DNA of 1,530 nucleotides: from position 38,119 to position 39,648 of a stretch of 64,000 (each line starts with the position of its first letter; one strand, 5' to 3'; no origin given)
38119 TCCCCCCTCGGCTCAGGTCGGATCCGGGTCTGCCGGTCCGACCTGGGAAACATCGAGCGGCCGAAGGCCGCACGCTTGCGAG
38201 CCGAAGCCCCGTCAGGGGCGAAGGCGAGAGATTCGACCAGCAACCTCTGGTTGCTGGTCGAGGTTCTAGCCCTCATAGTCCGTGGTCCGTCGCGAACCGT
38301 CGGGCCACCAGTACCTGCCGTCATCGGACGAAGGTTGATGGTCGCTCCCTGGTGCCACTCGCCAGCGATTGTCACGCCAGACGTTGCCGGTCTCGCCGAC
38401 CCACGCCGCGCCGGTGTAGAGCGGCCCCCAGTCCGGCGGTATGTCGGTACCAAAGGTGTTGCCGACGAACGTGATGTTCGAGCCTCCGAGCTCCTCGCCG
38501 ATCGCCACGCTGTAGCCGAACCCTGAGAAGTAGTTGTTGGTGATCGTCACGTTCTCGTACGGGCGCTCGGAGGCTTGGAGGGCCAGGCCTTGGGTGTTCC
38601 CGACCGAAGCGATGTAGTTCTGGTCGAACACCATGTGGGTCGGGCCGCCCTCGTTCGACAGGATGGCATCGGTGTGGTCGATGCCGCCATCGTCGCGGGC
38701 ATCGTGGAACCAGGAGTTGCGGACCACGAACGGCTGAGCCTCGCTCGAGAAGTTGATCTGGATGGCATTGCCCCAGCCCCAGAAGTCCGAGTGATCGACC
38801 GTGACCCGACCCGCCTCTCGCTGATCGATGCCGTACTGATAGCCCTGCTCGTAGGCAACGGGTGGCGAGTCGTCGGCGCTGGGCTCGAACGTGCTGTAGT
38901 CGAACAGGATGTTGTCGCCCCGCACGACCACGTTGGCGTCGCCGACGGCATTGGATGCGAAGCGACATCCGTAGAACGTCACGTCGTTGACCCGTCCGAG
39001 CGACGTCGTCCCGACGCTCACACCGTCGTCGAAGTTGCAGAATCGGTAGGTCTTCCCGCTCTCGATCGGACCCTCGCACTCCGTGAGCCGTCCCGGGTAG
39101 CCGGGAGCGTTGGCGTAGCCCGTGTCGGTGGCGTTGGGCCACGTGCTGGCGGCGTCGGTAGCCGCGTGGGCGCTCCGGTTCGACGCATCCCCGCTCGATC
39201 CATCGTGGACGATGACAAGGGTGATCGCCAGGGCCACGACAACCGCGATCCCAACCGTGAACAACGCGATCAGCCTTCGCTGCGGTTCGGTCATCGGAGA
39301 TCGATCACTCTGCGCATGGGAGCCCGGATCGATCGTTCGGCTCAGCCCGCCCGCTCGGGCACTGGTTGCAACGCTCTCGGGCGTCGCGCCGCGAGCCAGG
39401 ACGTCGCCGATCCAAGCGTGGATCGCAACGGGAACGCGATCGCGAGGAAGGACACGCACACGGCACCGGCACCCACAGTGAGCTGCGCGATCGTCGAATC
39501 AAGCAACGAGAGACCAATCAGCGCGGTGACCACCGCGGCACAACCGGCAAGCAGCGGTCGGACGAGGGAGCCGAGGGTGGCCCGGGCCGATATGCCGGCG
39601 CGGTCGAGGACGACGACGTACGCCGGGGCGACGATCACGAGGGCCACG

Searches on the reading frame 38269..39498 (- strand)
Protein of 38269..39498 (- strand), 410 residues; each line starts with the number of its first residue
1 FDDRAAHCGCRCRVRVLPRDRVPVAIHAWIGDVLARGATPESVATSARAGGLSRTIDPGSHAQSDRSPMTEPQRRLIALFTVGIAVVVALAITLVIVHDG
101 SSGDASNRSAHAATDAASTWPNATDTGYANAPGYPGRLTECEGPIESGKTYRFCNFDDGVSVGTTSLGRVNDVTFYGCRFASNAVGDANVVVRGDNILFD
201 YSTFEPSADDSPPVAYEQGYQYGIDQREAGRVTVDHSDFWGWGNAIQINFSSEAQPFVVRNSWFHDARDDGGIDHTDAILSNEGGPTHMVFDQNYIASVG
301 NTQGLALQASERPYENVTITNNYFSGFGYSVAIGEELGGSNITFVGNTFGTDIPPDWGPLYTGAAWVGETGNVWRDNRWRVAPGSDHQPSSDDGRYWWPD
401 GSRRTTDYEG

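Call 9: search_protein_families(library=pfam, proteins=[window:38269-39498:-], max_evalue=0.001)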
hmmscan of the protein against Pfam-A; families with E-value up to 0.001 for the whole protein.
window:38269-39498:- (410 aa): 1 family
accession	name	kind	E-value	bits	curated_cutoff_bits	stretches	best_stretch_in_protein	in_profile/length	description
PF13229.12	Beta_helix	-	1.7e-07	31.4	25.9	1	170-349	8-158/158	Right handed beta helix region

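Call 69: search_protein_families(library=ncbifam, proteins=[window:38269-39498:-], max_evalue=0.001)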
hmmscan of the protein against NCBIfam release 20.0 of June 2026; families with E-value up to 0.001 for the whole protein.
window:38269-39498:- (410 aa): 0 families
